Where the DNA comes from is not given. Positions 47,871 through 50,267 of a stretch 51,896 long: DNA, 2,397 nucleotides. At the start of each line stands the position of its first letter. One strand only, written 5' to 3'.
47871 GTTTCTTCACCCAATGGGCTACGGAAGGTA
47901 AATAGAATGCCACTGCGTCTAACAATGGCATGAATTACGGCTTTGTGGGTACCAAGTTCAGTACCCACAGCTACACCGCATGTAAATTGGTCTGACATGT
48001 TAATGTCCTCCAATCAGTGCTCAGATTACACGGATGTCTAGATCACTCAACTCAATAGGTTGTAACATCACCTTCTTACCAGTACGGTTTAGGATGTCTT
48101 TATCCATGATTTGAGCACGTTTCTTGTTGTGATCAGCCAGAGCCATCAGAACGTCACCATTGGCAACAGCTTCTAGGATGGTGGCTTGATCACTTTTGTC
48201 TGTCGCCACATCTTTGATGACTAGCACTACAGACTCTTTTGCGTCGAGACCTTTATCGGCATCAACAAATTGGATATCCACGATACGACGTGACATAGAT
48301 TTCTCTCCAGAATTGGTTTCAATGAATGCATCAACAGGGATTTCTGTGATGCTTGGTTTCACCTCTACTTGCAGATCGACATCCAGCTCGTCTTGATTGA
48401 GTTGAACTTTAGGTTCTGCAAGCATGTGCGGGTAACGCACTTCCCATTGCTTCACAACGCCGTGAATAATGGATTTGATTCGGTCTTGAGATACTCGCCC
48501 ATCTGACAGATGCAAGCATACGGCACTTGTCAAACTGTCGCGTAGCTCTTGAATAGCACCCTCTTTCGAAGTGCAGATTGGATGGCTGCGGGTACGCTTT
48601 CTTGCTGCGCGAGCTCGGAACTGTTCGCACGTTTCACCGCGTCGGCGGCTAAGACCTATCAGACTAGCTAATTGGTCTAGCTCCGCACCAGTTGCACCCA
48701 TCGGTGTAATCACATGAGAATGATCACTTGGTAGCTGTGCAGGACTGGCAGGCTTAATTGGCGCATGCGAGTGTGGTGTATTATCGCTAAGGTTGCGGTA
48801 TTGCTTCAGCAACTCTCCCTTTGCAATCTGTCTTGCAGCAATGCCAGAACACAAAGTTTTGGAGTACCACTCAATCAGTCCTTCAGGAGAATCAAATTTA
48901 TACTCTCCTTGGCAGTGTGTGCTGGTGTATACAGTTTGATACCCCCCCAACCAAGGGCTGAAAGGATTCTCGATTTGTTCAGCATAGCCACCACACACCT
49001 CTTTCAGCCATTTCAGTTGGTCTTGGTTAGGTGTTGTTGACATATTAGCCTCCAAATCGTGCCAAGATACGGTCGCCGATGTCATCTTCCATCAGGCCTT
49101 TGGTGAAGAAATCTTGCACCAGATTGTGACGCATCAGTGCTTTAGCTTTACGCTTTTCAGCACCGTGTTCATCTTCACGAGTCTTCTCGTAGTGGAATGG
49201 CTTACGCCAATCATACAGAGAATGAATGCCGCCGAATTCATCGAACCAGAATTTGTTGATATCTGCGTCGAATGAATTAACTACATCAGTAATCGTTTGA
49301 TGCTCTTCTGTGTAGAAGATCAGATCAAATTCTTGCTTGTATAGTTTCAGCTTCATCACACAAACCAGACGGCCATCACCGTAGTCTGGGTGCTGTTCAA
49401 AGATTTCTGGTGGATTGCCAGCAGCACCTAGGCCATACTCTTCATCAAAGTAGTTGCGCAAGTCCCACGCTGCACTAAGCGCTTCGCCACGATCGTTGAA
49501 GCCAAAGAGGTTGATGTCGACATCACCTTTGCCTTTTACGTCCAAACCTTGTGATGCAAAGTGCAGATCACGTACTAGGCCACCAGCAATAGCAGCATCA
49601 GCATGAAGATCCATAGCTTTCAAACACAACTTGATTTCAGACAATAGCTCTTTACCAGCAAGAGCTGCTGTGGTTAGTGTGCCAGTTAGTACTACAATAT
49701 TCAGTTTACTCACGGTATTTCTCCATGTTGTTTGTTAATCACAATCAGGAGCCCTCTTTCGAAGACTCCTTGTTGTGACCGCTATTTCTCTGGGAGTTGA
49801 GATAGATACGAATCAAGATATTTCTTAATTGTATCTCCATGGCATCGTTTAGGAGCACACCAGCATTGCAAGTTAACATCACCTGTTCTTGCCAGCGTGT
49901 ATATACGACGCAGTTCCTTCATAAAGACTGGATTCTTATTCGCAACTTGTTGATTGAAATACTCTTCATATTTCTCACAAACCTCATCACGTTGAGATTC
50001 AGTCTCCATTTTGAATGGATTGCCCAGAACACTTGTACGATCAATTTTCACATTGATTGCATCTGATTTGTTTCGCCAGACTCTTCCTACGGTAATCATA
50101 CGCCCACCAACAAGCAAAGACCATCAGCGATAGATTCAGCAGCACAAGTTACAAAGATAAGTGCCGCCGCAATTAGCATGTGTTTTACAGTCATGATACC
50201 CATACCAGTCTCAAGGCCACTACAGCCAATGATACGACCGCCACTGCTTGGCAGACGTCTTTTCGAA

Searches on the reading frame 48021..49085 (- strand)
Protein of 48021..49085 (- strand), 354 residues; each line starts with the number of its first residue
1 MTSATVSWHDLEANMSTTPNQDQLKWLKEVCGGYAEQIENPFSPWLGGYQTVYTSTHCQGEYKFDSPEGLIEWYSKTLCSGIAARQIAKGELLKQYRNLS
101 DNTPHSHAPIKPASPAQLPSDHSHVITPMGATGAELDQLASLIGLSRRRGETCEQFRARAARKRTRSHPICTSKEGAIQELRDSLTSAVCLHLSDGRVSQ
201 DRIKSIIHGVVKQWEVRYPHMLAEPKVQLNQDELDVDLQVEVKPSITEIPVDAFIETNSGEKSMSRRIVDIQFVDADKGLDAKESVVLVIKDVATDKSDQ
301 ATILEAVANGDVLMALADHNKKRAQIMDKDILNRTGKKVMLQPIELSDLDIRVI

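Call 13: search_protein_families(library=phrogs, proteins=[window:48021-49085:-], max_evalue=0.00001)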
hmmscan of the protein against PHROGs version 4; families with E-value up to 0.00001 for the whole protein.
window:48021-49085:- (354 aa): 1 family
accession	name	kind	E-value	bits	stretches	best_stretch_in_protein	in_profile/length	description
phrog_17203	-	unknown function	9.2e-18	64.9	1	258-353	632-729/731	-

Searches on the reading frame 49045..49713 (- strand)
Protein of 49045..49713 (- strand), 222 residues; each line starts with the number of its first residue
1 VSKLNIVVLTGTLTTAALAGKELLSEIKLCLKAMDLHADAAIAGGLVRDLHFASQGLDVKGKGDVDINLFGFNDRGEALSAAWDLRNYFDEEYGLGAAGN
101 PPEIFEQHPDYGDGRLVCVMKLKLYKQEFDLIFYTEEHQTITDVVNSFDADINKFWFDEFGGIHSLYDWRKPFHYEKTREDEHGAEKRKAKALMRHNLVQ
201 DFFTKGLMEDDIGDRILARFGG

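Call 13: search_protein_families(library=phrogs, proteins=[window:49045-49713:-], max_evalue=0.00001)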
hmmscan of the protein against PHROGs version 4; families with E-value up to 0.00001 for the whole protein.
window:49045-49713:- (222 aa): 1 family
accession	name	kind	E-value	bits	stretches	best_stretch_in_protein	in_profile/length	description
phrog_1614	-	DNA, RNA and nucleotide metabolism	3.1e-22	80.5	1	25-195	22-186/268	nucleotidyltransferase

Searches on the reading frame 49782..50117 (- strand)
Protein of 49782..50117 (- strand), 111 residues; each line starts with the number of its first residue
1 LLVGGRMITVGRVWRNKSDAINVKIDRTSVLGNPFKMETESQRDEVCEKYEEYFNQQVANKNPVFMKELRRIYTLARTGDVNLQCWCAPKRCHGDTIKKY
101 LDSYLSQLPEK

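Call 13: search_protein_families(library=phrogs, proteins=[window:49782-50117:-], max_evalue=0.00001)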
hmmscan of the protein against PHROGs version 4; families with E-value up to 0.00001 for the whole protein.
window:49782-50117:- (111 aa): 3 families
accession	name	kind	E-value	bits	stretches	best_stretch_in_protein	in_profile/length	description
phrog_464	-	unknown function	4.4e-25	89.9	1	12-107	194-291/322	unknown function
phrog_30585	-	DNA, RNA and nucleotide metabolism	9.9e-10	37.9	1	24-99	414-489/852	DNA repair protein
phrog_24867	-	DNA, RNA and nucleotide metabolism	1.1e-07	32.9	1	30-101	103-167/187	ribonucleotide reductase NrdA-like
